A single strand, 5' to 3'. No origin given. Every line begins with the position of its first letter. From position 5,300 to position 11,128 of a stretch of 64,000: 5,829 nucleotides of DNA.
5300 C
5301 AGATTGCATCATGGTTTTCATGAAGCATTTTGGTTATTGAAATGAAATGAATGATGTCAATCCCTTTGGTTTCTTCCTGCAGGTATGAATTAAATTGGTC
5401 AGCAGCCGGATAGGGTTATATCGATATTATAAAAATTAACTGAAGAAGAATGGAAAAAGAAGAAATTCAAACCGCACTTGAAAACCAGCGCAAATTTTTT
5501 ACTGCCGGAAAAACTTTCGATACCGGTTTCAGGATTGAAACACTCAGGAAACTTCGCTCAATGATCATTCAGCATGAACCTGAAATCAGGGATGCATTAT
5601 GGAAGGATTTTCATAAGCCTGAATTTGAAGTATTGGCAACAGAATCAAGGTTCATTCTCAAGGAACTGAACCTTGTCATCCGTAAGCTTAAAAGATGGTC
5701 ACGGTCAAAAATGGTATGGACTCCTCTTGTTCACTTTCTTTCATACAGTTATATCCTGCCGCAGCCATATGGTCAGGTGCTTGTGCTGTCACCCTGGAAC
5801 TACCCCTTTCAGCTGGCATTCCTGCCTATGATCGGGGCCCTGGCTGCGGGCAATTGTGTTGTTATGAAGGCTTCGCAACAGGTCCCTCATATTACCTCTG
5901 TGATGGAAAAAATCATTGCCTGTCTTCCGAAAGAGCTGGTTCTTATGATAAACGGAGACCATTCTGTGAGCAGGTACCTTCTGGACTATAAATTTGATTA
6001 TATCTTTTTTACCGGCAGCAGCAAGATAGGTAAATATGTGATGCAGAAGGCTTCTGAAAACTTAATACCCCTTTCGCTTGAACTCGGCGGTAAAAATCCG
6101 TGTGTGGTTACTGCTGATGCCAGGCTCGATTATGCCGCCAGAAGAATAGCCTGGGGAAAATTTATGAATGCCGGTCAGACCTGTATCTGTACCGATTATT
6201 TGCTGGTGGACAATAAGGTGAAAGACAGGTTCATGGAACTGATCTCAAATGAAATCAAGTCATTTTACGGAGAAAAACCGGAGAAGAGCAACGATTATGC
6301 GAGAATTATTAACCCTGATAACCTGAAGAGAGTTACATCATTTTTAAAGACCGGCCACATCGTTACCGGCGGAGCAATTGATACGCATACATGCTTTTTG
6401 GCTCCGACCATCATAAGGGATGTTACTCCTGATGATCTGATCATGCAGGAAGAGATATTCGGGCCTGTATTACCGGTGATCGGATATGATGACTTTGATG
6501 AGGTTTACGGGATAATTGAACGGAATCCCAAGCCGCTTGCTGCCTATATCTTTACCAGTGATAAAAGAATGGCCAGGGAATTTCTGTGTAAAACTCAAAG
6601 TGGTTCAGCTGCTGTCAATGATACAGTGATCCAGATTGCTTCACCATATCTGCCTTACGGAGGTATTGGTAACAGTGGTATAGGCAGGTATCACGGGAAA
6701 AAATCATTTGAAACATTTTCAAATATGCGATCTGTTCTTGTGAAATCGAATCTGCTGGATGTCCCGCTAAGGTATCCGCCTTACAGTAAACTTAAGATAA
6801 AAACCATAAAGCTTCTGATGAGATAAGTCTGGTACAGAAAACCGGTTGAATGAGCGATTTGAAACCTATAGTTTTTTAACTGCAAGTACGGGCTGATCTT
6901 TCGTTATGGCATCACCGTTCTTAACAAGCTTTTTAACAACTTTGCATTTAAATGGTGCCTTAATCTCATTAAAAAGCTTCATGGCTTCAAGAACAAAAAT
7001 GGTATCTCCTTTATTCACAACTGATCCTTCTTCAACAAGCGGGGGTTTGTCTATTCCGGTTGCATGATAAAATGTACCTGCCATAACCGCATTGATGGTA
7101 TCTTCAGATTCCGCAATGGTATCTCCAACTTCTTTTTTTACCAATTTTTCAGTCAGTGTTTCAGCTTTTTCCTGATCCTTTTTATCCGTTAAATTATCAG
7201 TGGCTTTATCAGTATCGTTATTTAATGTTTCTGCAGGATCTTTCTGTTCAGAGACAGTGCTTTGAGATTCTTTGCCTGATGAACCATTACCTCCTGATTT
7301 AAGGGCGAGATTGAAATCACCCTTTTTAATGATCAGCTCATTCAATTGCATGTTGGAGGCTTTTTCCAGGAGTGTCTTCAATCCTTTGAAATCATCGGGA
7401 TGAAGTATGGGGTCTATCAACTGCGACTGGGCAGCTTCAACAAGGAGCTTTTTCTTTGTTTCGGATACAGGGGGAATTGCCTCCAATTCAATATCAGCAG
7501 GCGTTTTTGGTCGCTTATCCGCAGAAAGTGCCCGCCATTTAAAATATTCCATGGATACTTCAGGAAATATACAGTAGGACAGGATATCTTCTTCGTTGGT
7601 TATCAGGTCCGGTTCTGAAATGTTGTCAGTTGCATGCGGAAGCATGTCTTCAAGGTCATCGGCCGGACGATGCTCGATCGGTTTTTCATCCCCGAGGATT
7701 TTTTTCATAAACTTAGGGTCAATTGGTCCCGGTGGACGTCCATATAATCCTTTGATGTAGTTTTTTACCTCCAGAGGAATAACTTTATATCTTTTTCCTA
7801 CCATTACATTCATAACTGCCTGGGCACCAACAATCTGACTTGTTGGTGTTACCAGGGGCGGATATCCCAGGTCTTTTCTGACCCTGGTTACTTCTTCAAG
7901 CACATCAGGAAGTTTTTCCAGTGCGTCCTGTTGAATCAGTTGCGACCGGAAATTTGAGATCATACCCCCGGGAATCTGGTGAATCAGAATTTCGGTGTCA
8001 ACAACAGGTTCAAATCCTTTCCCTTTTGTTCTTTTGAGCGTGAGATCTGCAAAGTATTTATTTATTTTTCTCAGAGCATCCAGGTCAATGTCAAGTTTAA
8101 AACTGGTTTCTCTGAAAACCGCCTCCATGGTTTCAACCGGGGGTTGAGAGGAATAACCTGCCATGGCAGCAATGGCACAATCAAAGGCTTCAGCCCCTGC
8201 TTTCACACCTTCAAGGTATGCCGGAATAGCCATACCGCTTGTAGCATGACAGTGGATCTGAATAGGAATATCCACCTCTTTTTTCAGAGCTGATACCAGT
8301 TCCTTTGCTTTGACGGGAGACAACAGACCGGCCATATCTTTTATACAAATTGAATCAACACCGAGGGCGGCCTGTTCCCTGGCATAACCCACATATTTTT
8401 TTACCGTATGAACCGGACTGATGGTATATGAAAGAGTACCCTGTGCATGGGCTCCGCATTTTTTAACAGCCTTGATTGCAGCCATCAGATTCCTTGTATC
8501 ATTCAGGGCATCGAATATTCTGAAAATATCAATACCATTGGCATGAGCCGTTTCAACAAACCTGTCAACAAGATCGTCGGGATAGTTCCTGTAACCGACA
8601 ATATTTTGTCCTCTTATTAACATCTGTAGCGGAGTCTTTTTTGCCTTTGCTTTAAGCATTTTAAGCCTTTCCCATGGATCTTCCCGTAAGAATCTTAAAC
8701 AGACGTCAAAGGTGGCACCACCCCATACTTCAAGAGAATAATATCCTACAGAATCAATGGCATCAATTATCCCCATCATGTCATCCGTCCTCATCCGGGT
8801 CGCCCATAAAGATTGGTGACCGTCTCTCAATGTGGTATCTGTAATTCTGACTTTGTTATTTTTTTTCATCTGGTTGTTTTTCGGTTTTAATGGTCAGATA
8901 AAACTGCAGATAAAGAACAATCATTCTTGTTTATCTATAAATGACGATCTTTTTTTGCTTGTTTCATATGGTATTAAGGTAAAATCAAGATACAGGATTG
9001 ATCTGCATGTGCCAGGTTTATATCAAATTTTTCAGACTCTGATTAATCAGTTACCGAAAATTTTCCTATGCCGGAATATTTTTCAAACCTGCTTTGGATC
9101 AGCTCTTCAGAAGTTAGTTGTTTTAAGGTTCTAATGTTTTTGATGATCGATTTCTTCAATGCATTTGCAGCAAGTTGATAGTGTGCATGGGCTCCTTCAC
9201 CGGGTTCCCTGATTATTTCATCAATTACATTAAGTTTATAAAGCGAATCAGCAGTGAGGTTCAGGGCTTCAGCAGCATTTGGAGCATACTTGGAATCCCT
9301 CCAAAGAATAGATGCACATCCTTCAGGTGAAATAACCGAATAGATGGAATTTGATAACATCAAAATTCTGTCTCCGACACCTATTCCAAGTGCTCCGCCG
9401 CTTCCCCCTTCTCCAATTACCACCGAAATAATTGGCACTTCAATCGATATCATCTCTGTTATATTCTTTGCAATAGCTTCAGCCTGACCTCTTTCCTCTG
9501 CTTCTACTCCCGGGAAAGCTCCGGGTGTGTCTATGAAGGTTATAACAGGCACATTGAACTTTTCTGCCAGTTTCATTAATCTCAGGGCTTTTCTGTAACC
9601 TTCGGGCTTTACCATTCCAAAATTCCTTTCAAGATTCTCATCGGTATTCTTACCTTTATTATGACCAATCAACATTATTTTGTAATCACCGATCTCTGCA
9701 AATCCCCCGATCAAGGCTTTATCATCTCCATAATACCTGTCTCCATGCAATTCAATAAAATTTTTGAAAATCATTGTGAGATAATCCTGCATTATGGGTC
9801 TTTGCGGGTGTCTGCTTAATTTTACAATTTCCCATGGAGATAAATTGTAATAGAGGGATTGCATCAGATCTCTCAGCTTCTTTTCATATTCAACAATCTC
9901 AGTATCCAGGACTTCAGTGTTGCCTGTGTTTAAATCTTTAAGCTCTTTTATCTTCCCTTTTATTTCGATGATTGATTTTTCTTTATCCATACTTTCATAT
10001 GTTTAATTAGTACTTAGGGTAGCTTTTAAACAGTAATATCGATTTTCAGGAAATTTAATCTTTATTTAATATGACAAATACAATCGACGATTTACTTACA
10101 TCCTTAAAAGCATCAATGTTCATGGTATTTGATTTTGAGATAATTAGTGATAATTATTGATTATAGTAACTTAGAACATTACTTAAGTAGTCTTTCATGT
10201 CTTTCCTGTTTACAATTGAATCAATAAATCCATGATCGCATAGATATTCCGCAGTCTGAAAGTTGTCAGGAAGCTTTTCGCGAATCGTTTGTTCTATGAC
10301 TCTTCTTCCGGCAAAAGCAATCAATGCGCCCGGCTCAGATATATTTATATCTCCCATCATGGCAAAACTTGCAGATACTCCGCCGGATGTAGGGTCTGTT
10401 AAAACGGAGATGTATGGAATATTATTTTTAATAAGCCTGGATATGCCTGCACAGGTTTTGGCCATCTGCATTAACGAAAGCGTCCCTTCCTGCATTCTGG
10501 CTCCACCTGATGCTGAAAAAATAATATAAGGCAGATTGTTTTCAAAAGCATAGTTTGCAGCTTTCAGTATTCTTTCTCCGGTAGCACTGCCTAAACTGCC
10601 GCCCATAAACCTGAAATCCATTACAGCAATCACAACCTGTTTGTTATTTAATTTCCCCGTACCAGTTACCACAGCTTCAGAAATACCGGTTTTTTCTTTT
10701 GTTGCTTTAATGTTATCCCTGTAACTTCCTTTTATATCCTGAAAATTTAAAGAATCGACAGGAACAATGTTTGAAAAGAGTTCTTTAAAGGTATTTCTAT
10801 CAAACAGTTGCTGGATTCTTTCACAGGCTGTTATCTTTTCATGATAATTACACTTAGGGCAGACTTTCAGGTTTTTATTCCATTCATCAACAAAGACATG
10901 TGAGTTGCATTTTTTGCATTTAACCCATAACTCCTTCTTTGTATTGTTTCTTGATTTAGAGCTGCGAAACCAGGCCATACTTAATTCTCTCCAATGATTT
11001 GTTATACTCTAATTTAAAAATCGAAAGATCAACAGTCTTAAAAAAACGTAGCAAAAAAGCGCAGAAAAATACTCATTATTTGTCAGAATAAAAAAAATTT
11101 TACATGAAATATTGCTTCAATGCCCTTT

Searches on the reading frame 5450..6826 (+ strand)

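Call 66: search_protein_families(library=pfam, proteins=[window:5450-6826:+], max_evalue=0.0001)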
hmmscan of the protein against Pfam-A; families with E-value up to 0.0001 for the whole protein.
window:5450-6826:+ (458 aa): 1 family
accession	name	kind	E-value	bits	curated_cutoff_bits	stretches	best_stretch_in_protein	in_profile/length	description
PF00171.27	Aldedh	-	8.9e-89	298.6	23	1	2-429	27-461/461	Aldehyde dehydrogenase family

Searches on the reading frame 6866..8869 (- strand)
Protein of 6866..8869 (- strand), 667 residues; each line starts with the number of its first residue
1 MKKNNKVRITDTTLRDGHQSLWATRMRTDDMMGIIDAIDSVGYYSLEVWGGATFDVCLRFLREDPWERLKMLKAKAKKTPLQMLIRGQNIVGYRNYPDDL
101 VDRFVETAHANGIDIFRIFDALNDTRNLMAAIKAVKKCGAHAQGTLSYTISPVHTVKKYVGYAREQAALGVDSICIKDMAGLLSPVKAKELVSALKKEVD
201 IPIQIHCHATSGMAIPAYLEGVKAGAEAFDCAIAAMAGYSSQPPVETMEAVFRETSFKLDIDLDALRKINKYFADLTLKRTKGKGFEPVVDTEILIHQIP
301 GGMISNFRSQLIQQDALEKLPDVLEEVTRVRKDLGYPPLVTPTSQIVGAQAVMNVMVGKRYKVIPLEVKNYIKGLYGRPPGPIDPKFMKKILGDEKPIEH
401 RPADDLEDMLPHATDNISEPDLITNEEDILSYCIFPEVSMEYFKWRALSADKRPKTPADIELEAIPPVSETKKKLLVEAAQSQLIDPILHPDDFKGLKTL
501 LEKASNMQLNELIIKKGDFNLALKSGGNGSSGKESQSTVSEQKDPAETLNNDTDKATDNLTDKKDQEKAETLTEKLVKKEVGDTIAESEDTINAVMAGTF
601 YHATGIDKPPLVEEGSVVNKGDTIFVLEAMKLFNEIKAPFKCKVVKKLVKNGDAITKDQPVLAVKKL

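Call 66: search_protein_families(library=pfam, proteins=[window:6866-8869:-], max_evalue=0.0001)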
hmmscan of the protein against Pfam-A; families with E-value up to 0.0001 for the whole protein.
window:6866-8869:- (667 aa): 3 families
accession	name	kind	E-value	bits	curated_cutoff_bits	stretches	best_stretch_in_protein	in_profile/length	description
PF02436.23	PYC_OADA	-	5.8e-55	186.6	27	1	294-458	1-175/201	Conserved carboxylase domain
PF00682.25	HMGL-like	-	9.2e-21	74.8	29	1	127-270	114-257/260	HMGL-like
PF00364.28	Biotin_lipoyl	-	2.5e-13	50.1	22.1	1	591-662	2-71/73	Biotin-requiring enzyme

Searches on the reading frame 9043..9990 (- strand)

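Call 66: search_protein_families(library=pfam, proteins=[window:9043-9990:-], max_evalue=0.0001)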
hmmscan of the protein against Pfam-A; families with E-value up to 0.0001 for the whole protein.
window:9043-9990:- (315 aa): 2 families
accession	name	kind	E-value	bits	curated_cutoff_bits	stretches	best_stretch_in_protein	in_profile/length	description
PF03255.19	ACCA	-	2.2e-138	461.1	23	1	2-309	3-310/310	Acetyl co-enzyme A carboxylase carboxyltransferase-like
PF01039.27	Carboxyl_trans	-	4.9e-18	65.4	22.3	1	91-295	282-474/493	Carboxyl transferase domain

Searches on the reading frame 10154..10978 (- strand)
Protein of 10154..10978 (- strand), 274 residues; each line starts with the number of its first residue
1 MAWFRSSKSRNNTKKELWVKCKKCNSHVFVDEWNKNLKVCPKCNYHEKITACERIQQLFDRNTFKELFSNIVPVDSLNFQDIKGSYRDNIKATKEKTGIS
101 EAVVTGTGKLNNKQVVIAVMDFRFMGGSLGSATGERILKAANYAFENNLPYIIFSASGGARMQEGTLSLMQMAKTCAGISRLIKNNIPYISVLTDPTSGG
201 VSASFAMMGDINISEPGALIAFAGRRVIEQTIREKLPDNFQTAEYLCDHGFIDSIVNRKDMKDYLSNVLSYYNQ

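Call 47: search_protein_families(library=pfam, proteins=[window:10154-10978:-], max_evalue=0.0001)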
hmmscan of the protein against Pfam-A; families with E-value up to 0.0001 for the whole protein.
window:10154-10978:- (274 aa): 1 family
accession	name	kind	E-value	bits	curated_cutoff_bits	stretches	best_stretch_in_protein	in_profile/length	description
PF01039.27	Carboxyl_trans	-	8.2e-23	81.2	22.3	1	74-238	20-183/493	Carboxyl transferase domain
